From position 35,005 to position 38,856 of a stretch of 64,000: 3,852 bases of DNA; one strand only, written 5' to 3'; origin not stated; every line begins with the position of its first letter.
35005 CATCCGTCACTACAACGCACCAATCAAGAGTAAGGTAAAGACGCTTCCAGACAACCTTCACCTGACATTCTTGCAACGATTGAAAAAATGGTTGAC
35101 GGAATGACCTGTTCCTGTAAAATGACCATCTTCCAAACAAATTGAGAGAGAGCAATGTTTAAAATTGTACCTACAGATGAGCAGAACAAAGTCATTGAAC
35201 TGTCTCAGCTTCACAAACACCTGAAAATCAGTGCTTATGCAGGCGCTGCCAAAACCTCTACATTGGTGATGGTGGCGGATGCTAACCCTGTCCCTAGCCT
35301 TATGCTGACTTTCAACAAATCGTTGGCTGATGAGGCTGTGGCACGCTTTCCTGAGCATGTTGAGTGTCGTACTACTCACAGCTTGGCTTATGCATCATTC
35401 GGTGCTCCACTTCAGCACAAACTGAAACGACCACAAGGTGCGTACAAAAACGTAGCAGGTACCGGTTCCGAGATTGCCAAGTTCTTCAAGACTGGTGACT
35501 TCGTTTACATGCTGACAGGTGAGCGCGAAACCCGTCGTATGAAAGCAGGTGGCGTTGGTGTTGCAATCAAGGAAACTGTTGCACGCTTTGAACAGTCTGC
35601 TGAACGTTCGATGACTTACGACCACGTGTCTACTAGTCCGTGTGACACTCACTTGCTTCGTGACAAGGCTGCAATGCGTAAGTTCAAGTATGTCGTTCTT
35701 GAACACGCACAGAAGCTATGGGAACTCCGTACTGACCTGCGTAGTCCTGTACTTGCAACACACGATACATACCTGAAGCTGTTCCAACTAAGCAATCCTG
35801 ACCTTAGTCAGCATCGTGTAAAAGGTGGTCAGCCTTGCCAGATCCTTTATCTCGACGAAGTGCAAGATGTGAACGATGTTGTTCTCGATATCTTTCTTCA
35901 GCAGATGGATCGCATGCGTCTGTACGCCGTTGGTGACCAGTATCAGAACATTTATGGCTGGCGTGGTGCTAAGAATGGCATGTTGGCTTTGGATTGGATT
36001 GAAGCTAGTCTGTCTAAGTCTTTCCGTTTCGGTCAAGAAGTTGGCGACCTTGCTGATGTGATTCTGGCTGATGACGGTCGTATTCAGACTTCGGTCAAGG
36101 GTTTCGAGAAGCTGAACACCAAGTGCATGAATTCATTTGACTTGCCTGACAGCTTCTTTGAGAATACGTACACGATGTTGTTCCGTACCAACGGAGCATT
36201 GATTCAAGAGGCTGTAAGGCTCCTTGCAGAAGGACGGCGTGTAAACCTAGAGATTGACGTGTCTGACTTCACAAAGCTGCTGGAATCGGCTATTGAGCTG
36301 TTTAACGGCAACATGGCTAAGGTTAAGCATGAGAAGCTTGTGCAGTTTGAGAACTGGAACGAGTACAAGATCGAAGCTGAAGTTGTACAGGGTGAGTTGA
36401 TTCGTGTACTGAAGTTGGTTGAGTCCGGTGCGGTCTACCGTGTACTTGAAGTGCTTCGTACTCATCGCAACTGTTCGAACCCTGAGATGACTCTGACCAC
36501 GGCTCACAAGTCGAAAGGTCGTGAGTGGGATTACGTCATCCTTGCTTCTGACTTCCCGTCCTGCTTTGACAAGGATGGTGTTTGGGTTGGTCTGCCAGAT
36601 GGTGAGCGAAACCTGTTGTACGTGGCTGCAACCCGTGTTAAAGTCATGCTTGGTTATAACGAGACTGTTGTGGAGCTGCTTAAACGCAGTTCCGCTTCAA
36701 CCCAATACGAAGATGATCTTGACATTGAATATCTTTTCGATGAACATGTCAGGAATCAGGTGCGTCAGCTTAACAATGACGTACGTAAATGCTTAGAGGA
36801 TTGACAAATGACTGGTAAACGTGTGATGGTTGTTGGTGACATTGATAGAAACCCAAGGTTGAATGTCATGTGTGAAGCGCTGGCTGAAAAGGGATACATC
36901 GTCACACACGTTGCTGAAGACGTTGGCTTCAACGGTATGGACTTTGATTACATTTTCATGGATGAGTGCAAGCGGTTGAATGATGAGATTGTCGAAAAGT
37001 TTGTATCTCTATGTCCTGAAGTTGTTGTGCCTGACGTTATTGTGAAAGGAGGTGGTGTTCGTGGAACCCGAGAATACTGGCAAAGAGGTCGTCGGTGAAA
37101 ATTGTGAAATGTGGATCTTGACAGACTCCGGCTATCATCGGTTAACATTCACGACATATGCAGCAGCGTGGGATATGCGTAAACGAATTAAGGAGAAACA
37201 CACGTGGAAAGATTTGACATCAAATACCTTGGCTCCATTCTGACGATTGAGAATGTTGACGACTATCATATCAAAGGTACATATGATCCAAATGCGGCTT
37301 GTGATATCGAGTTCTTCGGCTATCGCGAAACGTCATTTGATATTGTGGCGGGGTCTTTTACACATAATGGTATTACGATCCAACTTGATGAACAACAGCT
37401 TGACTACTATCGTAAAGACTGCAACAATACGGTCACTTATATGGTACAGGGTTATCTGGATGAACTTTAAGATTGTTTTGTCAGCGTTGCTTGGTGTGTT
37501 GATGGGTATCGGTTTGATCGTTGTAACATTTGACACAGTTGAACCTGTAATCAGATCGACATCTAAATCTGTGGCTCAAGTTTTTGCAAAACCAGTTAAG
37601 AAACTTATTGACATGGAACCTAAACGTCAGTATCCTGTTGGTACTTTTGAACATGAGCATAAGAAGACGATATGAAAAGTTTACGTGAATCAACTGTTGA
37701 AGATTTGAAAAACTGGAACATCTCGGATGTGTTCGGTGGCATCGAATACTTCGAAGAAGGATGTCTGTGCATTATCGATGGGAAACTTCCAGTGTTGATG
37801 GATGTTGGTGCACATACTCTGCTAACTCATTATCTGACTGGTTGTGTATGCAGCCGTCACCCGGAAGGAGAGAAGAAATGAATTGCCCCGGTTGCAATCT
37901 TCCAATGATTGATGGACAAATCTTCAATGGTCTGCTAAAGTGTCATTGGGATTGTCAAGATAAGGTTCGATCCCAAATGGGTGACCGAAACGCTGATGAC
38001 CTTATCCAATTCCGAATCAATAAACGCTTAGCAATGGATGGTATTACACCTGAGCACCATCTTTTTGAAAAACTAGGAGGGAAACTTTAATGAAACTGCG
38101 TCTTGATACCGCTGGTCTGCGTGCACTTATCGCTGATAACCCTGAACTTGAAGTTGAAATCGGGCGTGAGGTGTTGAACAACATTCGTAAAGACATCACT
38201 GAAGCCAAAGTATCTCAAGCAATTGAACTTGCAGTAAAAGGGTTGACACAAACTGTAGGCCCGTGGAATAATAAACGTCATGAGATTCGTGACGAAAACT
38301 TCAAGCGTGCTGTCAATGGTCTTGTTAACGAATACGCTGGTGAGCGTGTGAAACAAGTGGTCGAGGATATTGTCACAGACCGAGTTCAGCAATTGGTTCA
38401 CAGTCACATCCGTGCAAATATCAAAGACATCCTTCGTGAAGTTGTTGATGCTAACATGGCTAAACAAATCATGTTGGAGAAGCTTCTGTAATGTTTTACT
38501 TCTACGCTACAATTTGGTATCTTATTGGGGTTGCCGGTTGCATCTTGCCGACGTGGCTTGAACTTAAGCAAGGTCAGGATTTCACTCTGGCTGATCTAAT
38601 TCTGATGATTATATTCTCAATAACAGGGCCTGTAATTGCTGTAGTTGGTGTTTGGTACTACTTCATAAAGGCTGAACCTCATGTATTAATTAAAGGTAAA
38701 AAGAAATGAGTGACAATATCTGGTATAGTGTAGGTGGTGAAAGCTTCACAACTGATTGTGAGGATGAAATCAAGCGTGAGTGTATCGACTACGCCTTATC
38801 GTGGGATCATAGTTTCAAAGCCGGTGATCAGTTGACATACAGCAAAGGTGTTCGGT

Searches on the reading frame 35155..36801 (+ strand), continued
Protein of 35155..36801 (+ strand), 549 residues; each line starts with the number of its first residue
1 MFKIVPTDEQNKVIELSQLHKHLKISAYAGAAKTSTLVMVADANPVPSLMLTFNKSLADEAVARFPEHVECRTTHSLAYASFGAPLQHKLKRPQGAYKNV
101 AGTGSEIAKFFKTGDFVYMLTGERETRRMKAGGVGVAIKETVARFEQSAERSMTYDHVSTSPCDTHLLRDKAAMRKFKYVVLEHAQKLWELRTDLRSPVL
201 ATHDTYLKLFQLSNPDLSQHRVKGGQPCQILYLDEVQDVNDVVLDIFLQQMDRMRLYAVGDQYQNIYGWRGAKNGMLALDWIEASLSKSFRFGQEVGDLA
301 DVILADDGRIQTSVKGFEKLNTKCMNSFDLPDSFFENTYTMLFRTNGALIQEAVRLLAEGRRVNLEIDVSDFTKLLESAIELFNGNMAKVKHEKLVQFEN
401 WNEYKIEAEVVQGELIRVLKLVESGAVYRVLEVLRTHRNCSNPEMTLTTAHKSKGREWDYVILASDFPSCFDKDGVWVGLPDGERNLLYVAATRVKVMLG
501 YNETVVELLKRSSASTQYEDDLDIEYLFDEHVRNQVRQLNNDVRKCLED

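Call 95: find_encoding_contigs(protein=P0001, flank=1000, max_places=2)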
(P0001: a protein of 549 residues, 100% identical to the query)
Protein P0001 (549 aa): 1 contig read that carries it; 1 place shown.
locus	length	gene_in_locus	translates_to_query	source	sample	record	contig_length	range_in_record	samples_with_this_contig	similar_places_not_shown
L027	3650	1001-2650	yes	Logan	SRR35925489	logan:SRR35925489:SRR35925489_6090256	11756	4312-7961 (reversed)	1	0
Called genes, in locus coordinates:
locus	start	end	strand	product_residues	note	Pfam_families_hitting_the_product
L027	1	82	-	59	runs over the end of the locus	-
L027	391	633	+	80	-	-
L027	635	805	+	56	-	-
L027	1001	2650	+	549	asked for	PF00580:UvrD-helicase, PF13245:AAA_19 (faint), PF13361:UvrD_C, PF13538:UvrD_C_2 (weak)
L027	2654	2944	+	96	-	-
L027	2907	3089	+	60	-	-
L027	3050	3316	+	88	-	-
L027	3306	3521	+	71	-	-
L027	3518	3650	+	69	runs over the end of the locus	-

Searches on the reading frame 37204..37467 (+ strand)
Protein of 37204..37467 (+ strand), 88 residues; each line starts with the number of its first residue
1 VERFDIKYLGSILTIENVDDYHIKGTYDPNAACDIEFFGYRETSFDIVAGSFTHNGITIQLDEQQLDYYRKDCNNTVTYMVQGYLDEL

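Call 10: search_protein_families(library=pfam, proteins=[window:37204-37467:+], max_evalue=0.1)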
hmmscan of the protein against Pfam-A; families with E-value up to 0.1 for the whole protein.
window:37204-37467:+ (88 aa): 1 family
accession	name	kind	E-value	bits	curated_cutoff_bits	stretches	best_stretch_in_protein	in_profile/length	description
PF09480.15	PrgH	-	0.056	13.1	25.8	1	60-86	291-317/373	Type III secretion system protein PrgH-EprH (PrgH)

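Call 11: search_protein_families(library=phrogs, proteins=[window:37204-37467:+], max_evalue=0.01)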
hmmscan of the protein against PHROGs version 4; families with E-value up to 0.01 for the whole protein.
window:37204-37467:+ (88 aa): 0 families

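Call 25: search_protein_families(library=padloc, proteins=[window:37204-37467:+], max_evalue=0.01)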
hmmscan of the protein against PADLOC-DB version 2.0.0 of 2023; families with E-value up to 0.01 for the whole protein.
window:37204-37467:+ (88 aa): 0 families

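Call 27: search_protein_families(library=ncbifam, proteins=[window:37204-37467:+], max_evalue=0.01)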
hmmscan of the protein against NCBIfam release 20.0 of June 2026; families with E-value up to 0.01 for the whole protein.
window:37204-37467:+ (88 aa): 0 families

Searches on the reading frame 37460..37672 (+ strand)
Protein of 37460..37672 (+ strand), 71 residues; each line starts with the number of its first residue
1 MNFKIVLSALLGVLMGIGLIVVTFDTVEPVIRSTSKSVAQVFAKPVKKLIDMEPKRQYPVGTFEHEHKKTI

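Call 42: search_protein_families(library=phrogs, proteins=[window:37460-37672:+], max_evalue=0.001)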
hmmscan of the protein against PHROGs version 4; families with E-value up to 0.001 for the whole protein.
window:37460-37672:+ (71 aa): 1 family
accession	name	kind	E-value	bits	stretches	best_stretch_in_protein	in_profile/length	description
phrog_33293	-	unknown function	0.00042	21.3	1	20-63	25-72/122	-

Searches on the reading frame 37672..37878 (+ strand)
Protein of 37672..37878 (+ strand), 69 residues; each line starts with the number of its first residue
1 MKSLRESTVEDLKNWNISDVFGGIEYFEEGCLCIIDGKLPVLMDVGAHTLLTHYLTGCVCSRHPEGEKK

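Call 10: search_protein_families(library=pfam, proteins=[window:37672-37878:+], max_evalue=0.1)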
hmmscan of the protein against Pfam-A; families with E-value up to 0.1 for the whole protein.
window:37672-37878:+ (69 aa): 0 families

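Call 11: search_protein_families(library=phrogs, proteins=[window:37672-37878:+], max_evalue=0.01)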
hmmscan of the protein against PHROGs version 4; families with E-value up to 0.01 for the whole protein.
window:37672-37878:+ (69 aa): 1 family
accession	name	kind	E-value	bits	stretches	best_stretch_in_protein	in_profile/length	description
phrog_20444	-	unknown function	5.7e-05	24.5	1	24-65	73-116/122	-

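Call 25: search_protein_families(library=padloc, proteins=[window:37672-37878:+], max_evalue=0.01)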
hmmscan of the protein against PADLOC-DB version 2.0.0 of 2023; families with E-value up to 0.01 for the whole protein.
window:37672-37878:+ (69 aa): 0 families

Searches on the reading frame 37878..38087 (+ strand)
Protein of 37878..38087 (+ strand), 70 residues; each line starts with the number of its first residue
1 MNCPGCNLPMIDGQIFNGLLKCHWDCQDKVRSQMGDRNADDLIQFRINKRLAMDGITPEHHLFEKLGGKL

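Call 10: search_protein_families(library=pfam, proteins=[window:37878-38087:+], max_evalue=0.1)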
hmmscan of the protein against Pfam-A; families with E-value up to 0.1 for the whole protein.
window:37878-38087:+ (70 aa): 1 family
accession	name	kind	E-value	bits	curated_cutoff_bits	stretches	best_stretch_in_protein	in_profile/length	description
PF17654.6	Trnau1ap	-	0.022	16.1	27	1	15-34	90-109/110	Selenocysteine tRNA 1 associated proteins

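Call 11: search_protein_families(library=phrogs, proteins=[window:37878-38087:+], max_evalue=0.01)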
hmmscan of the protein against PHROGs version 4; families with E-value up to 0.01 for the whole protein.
window:37878-38087:+ (70 aa): 1 family
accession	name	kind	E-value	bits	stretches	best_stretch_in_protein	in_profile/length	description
phrog_13040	-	unknown function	5.8e-45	152.4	1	2-70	3-71/71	-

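Call 25: search_protein_families(library=padloc, proteins=[window:37878-38087:+], max_evalue=0.01)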
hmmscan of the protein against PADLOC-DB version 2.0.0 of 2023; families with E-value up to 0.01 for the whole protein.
window:37878-38087:+ (70 aa): 0 families

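Call 27: search_protein_families(library=ncbifam, proteins=[window:37878-38087:+], max_evalue=0.01)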
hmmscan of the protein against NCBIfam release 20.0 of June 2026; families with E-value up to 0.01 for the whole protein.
window:37878-38087:+ (70 aa): 0 families

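Call 45: search_dna_similar(query=window:37878-38087:+, collection=phages, mode=protein, max_rows=30, rows=spread, max_evalue=0.001)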
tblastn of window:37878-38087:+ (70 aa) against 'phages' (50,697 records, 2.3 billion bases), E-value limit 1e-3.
Records with a match: 46; places in all: 46; records where one place covers at least 80% of the query: 46.
Best place of each record, by identity: 80-90% 12; 60-80% 33; <60% 1.
By first word of the organism name: Pseudomonas 45; Pectobacterium 1.
By host as written in the record: Pseudomonas syringae pv. actinidiae 12; Pseudomonas syringae pv. porri LMG 28495 8; - 4; Pseudomonas sp. 3; Pseudomonas syringae 3; Pseudomonas fluorescens SA1 2; Pseudomonas syringae pv. Tomato 99TK 2; Pseudomonas syringae pv. actinidiae ICMP 18800 2; and 9 more.
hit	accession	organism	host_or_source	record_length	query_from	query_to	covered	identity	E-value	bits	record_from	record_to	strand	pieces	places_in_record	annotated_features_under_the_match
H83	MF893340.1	Pseudomonas phage PPSC2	Pseudomonas fluorescens SA1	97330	2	70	99%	89.9%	1e-36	134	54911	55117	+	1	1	hypothetical protein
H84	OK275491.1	Pseudomonas phage REC1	Pseudomonas sp.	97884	2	70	99%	87.0%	9e-37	134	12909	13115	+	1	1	hypothetical protein (x2)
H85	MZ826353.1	Pseudomonas phage REC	Pseudomonas syringae pv. Tomato 192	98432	2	70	99%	87.0%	9e-37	134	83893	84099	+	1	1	168: hypothetical protein | 169: hypothetical protein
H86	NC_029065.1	Pseudomonas phage VCM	-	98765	2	70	99%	87.0%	9e-37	134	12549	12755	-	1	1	hypothetical protein (x2)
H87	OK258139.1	Pseudomonas phage COT4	Pseudomonas sp.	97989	2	70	99%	87.0%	2e-36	133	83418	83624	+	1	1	hypothetical protein (x2)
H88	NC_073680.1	Pseudomonas phage M5.1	Pseudomonas syringae pv. Tomato 99TK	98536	2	70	99%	87.0%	2e-36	133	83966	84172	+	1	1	166: hypothetical protein | 167: hypothetical protein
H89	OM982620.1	Pseudomonas phage Kremar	Pseudomonas syringae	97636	2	70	99%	87.0%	1e-35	131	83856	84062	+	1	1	hypothetical protein (x2)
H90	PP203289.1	Pseudomonas phage Psxphi15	Pseudomonas syringae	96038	2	70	99%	85.5%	8e-35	128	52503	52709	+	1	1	hypothetical protein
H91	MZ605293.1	Pseudomonas phage UAVern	Pseudomonas sp.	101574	3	70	97%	79.4%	2e-31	119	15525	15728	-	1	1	hypothetical protein (x2)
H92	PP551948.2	Pseudomonas phage UNO-G1W1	Pseudomonas fluorescens Migula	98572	3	70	97%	76.5%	2e-27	108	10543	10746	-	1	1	hypothetical protein (x2)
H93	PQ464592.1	Pseudomonas phage Boevelstad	Pseudomonas poae B04_10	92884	1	70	100%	71.4%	2e-28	110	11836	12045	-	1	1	hypothetical protein (x2)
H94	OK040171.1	Pseudomonas phage PHB09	Pseudomonas syringae pv. actinidiae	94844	2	70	99%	72.5%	7e-30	114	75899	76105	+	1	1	hypothetical protein (x2)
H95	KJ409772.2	Pseudomonas phage phiPsa374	Pseudomonas syringae pv. actinidiae ...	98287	2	69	97%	73.5%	6e-30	114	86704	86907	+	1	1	hypothetical protein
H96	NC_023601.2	Pseudomonas phage phiPsa374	Pseudomonas syringae pv. actinidiae ...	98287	2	69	97%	73.5%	6e-30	114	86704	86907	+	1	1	hypothetical protein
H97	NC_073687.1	Pseudomonas phage phiPsa300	Pseudomonas syringae pv. actinidiae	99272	2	69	97%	73.5%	6e-30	114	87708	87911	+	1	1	hypothetical protein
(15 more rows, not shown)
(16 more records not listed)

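Call 47: get_annotated_region(hit=H96, flank=5000)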
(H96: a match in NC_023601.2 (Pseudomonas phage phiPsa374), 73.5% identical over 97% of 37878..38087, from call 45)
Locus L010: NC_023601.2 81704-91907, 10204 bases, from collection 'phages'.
description: Pseudomonas phage phiPsa374, complete genome.
organism: Pseudomonas phage phiPsa374 (NCBI taxid 1458843)
taxonomy: Viruses; Duplodnaviria; Heunggongvirae; Uroviricota; Caudoviricetes; Otagovirus; Otagovirus Psa374
host: Pseudomonas syringae pv. actinidiae ICMP 18800; source: soil; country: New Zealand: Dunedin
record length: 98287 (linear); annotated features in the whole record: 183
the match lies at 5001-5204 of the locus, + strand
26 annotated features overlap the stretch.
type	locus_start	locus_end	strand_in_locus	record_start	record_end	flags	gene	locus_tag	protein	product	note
CDS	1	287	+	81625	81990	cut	-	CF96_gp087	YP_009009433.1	hypothetical protein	-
CDS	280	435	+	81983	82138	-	-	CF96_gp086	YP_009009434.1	hypothetical protein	-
CDS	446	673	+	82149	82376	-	-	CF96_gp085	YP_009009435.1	hypothetical protein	-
CDS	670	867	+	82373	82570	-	-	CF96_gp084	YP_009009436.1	hypothetical protein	-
CDS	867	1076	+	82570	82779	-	-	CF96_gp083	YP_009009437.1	hypothetical protein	-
CDS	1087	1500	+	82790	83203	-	-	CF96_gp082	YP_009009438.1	pyrophosphatase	-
CDS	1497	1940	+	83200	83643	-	-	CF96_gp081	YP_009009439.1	hypothetical protein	-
CDS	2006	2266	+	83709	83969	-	-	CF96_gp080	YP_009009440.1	hypothetical protein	-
CDS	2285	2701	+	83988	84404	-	-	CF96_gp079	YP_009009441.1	hypothetical protein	-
CDS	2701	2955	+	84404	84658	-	-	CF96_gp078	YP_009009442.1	hypothetical protein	-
CDS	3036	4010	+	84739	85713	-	-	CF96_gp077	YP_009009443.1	hypothetical protein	-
CDS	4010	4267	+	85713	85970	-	-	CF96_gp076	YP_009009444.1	hypothetical protein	-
CDS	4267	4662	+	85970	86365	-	-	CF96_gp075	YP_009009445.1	HNH endonuclease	-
CDS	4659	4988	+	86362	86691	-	-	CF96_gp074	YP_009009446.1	membrane protein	-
CDS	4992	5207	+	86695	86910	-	-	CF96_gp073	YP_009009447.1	hypothetical protein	-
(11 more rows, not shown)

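Call 70: find_homologous_proteins(query=window:37878-38087:+, max_evalue=0.001)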
Query window:37878-38087:+ (70 aa): 58 proteins with E <= 0.001 among 58 candidates.
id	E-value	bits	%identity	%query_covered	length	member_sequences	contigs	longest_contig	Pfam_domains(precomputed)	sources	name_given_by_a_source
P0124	3.2e-38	147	89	100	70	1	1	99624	-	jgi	jgi:hypothetical protein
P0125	8.1e-38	145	87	99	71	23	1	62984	-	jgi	jgi:hypothetical protein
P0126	8.8e-38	145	89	100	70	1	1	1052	-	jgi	-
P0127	3.8e-37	143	87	99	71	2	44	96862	-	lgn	-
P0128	1.4e-36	141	84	99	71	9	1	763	-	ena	-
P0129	4.9e-36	140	83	99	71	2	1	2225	-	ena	-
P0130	1.6e-35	138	84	97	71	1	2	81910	-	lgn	-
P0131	1.9e-35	138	81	99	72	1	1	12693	-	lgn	-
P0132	2.0e-35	138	84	97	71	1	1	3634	-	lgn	-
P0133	3.6e-35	137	100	87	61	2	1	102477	-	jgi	jgi:hypothetical protein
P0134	4.2e-35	137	83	99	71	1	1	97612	-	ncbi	-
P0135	1.1e-34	135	80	99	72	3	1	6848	-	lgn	-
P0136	1.5e-34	135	84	99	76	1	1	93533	-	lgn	-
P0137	2.6e-34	134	87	97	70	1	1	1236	-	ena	-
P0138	1.2e-33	132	78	99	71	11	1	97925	-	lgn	-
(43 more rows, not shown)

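Call 79: predict_structure(alignment_id=A7)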
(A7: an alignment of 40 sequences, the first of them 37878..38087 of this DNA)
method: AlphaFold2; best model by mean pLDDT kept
length: 70 residues; sequences in the alignment: 40
mean_pLDDT: 78.7   pTM: 0.51
mean pLDDT of the five models: 78.7, 68.0, 67.3, 66.4, 64.1
residues with pLDDT >= 90: 22; 70-90: 29; 50-70: 19; < 50: 0
segments of 3 or more residues with pLDDT < 50: none
pLDDT, mean of each block of 10 residues (from residue 1): 72 63 65 76 89 93 92
secondary structure, 60 per line:
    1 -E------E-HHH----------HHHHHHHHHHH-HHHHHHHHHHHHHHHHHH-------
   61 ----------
elements in order: H24-34 H36-53

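Call 82: fold_search(model_id=the predicted structure, library=pdb)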
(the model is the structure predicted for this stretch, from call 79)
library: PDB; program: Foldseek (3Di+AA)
matches with E <= 10: 1; with E <= 0.001: 0
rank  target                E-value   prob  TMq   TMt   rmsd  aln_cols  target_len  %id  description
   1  5fq8_C                7.3e+00  0.12  0.37  0.07   5.4        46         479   15  Crystal structure of the SusCD complex BT2261-2264 from Bacteroides thetaiotaomicron (released 2016-12-21)

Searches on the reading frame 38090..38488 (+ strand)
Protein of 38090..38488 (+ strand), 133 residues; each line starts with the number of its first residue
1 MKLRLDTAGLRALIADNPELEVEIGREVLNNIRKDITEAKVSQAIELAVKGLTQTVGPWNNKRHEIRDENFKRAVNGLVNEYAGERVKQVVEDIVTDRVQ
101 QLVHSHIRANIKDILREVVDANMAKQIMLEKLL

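Call 10: search_protein_families(library=pfam, proteins=[window:38090-38488:+], max_evalue=0.1)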
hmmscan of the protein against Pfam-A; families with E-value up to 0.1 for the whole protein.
window:38090-38488:+ (133 aa): 2 families
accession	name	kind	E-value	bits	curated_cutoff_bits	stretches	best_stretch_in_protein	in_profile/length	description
PF09052.15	SipA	-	0.0071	16.4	25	1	55-123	88-158/214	SipA N-terminal domain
PF01661.27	Macro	-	0.013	15.9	22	1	31-90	37-97/118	Macro domain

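Call 11: search_protein_families(library=phrogs, proteins=[window:38090-38488:+], max_evalue=0.01)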
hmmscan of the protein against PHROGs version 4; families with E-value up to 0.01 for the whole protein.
window:38090-38488:+ (133 aa): 2 families
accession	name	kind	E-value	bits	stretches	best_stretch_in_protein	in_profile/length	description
phrog_38203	-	unknown function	3.3e-25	89.8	1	1-133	4-143/144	-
phrog_3806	-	unknown function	1.6e-06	29.7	1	1-120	2-119/166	-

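Call 25: search_protein_families(library=padloc, proteins=[window:38090-38488:+], max_evalue=0.01)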
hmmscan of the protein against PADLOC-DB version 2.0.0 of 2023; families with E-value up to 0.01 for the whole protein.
window:38090-38488:+ (133 aa): 0 families

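Call 27: search_protein_families(library=ncbifam, proteins=[window:38090-38488:+], max_evalue=0.01)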
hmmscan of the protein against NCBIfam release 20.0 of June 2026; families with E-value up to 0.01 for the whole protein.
window:38090-38488:+ (133 aa): 0 families

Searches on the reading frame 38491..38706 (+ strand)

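Call 10: search_protein_families(library=pfam, proteins=[window:38491-38706:+], max_evalue=0.1)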
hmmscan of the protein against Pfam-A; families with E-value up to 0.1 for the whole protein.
window:38491-38706:+ (72 aa): 1 family
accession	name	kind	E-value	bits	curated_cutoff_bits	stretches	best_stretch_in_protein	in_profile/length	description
PF12420.13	DUF3671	-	0.011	15.7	34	1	7-71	164-222/223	Fam-L, Fam-M like protein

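Call 11: search_protein_families(library=phrogs, proteins=[window:38491-38706:+], max_evalue=0.01)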
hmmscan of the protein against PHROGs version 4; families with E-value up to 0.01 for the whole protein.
window:38491-38706:+ (72 aa): 2 families
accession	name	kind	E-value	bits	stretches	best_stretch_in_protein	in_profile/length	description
phrog_24454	-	unknown function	0.0011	20.1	1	8-51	3-50/80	-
phrog_14464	-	moron, auxiliary metabolic gene and host takeover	0.0066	17.5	1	32-59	6-33/59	membrane protein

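Call 25: search_protein_families(library=padloc, proteins=[window:38491-38706:+], max_evalue=0.01)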
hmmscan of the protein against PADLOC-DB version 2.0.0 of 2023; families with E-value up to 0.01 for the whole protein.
window:38491-38706:+ (72 aa): 0 families
